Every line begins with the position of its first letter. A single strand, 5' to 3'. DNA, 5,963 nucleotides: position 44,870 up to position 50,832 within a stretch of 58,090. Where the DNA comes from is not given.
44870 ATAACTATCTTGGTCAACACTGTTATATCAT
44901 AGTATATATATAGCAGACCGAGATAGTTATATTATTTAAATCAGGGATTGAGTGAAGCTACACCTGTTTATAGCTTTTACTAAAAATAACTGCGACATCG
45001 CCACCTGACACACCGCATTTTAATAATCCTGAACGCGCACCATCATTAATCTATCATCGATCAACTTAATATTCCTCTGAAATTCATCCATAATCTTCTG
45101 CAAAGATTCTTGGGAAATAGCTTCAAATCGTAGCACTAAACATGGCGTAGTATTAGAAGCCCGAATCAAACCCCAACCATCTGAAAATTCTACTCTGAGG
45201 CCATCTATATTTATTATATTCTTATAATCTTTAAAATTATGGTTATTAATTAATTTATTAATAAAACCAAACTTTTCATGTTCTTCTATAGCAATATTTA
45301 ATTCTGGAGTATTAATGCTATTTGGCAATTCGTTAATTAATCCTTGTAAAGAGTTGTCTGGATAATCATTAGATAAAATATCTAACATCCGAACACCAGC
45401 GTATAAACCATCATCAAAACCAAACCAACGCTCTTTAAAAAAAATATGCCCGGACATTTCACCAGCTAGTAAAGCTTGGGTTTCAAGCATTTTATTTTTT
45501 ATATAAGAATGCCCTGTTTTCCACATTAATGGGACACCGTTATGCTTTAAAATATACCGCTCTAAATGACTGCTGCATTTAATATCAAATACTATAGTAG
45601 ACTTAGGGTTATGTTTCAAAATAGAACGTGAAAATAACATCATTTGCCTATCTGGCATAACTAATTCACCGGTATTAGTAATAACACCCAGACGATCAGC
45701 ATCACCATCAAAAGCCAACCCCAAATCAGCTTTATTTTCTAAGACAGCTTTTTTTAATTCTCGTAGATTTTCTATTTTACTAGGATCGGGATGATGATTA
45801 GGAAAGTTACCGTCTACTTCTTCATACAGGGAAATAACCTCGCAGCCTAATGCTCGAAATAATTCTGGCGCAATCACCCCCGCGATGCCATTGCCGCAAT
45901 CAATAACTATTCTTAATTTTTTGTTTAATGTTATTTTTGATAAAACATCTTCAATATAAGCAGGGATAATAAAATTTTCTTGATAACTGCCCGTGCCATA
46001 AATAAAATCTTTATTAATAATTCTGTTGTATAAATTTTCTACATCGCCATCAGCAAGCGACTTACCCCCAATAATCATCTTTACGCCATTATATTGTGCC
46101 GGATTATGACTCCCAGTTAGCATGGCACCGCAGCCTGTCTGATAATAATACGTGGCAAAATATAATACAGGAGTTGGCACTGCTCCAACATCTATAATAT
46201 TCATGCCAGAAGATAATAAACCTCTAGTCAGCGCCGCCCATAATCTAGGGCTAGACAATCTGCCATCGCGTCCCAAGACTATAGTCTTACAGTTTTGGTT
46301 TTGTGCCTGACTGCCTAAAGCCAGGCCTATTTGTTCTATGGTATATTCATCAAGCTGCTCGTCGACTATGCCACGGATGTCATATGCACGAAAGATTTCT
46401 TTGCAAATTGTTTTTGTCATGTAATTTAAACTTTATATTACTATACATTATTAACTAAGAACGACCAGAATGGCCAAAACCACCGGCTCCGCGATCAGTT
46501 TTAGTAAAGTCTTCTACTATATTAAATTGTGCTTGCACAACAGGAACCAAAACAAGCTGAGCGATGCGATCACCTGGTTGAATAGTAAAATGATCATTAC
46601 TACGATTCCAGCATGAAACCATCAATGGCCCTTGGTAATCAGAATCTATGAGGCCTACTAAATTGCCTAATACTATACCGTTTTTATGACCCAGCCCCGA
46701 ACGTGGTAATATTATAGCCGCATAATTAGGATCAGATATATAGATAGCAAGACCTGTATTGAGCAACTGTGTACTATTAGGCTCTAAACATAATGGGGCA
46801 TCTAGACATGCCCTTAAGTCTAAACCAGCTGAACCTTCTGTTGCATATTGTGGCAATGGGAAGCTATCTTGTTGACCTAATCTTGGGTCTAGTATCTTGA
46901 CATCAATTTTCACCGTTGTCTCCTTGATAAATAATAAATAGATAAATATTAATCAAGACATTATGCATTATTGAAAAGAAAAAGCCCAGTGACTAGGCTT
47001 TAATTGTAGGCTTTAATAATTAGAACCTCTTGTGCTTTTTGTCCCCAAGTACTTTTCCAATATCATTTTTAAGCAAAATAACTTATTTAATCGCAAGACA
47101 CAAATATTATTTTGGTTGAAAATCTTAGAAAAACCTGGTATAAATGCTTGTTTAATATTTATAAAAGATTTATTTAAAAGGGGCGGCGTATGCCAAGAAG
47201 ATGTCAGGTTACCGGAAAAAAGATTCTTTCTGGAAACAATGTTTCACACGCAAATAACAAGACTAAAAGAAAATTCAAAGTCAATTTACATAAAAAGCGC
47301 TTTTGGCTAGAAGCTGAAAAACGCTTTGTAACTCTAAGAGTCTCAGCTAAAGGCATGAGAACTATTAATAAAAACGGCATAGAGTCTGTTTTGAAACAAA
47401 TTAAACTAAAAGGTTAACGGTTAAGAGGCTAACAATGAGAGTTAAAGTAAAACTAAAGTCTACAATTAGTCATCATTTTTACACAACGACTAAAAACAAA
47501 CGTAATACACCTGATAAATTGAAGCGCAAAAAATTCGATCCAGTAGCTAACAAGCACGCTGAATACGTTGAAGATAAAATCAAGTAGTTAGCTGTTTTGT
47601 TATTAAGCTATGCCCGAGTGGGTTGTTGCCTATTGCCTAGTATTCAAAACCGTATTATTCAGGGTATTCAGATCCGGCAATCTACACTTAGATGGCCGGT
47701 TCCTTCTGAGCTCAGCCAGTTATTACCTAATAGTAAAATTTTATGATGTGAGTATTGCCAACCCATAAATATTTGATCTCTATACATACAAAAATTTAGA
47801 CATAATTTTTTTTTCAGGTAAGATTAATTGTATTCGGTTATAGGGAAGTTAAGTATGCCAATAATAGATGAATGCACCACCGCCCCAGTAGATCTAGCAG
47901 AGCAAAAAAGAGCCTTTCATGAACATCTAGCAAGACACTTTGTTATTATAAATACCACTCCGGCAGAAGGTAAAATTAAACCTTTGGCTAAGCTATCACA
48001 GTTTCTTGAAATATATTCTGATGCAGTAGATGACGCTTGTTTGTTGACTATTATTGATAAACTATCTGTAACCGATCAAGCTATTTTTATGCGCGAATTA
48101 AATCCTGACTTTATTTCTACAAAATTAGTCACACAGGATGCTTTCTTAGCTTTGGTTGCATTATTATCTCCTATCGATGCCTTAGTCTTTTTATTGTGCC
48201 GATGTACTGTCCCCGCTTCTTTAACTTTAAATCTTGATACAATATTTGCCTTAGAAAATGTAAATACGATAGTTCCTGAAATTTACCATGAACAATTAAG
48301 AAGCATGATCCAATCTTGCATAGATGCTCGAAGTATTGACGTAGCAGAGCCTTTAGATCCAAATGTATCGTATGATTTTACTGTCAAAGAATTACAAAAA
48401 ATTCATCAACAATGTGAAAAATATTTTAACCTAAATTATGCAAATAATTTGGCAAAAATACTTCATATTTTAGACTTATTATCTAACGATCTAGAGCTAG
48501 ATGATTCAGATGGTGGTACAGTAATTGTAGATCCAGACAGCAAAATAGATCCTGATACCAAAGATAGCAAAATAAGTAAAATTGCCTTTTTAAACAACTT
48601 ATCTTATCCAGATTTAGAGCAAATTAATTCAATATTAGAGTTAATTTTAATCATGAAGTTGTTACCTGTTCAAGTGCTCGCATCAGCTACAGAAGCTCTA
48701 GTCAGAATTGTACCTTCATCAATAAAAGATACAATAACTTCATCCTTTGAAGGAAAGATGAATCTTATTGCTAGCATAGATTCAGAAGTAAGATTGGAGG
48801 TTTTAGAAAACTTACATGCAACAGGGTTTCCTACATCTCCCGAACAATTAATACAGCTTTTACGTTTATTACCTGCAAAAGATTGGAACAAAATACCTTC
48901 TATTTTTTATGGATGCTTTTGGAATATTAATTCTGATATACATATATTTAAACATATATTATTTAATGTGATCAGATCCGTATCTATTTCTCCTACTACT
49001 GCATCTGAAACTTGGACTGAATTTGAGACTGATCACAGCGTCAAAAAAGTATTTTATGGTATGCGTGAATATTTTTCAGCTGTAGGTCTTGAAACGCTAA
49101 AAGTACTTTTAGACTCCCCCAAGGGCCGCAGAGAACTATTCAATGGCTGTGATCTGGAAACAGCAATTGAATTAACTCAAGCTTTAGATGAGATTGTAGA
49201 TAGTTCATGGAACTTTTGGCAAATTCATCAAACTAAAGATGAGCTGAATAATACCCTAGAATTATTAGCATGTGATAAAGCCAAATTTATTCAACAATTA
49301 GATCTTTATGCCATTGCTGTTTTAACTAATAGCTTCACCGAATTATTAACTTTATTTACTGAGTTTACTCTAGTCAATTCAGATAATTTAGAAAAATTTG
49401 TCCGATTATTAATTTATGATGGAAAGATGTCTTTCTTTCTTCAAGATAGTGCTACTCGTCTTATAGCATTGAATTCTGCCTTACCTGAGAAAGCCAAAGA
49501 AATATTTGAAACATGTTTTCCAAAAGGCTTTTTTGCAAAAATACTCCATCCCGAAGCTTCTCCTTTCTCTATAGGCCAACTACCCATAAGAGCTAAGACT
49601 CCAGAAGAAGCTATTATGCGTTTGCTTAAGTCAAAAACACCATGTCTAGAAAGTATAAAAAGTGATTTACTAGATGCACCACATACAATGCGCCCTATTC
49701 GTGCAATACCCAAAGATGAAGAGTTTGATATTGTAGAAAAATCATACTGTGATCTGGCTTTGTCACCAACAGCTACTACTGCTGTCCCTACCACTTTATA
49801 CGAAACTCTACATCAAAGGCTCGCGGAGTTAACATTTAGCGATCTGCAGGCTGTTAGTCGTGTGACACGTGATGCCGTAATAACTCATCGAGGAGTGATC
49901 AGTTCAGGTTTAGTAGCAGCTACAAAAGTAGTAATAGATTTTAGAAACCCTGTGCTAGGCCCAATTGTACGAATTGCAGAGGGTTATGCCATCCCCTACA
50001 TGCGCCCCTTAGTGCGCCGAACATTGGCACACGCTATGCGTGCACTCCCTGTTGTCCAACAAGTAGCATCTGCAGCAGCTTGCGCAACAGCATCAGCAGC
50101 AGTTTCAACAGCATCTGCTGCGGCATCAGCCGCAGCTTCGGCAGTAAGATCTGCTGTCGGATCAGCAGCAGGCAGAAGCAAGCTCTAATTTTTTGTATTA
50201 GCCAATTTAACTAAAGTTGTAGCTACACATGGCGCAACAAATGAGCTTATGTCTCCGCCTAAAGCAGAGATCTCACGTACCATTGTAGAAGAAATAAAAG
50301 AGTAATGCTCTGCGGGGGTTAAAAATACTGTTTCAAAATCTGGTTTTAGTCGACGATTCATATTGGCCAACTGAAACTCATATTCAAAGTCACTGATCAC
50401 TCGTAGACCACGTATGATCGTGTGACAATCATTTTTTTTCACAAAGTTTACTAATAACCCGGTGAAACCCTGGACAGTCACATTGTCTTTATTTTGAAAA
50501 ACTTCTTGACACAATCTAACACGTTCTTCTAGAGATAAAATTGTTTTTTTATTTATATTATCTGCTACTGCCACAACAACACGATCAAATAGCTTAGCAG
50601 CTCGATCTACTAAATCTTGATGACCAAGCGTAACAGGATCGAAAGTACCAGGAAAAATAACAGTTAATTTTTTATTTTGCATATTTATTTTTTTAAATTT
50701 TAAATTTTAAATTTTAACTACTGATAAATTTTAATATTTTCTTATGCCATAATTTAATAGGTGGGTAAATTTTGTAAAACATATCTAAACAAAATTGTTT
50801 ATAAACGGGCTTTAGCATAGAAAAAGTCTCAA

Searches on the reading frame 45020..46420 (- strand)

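Call 57: search_protein_families(library=pfam, proteins=[window:45020-46420:-], max_evalue=0.00001)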
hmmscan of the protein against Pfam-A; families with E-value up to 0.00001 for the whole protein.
window:45020-46420:- (466 aa): 4 families
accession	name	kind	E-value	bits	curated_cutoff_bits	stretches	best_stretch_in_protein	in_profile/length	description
PF02878.22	PGM_PMM_I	-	5.6e-35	120.5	22.5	1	8-138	2-135/138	Phosphoglucomutase/phosphomannomutase, alpha/beta/alpha domain I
PF02879.22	PGM_PMM_II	-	3.1e-29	102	29.3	1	154-251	2-103/103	Phosphoglucomutase/phosphomannomutase, alpha/beta/alpha domain II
PF02880.22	PGM_PMM_III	-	7.7e-23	81.2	20.7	1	256-366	2-112/115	Phosphoglucomutase/phosphomannomutase, alpha/beta/alpha domain III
PF00408.26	PGM_PMM_IV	-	3.7e-11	43.4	23.1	1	393-447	21-65/68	Phosphoglucomutase/phosphomannomutase, C-terminal domain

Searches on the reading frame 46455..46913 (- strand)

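Call 57: search_protein_families(library=pfam, proteins=[window:46455-46913:-], max_evalue=0.00001)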
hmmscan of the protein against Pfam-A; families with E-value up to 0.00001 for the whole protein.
window:46455-46913:- (152 aa): 2 families
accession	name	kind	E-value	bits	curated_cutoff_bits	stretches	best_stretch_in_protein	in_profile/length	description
PF00692.24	dUTPase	-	4.1e-40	137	22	1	17-150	2-129/129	dUTPase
PF22769.1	DCD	-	4.4e-09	37.1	27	1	40-122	70-150/153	dCTP deaminase-like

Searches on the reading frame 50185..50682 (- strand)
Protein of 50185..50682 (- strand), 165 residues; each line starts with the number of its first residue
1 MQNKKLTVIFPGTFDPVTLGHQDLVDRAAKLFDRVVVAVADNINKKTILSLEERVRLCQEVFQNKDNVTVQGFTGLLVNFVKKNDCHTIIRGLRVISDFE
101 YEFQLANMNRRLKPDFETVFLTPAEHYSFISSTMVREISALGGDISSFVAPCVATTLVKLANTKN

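Call 57: search_protein_families(library=pfam, proteins=[window:50185-50682:-], max_evalue=0.00001)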
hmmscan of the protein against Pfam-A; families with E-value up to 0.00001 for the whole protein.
window:50185-50682:- (165 aa): 1 family
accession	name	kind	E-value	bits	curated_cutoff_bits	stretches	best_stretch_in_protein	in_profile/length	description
PF01467.32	CTP_transf_like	-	2.4e-28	99.4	21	1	9-137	1-132/133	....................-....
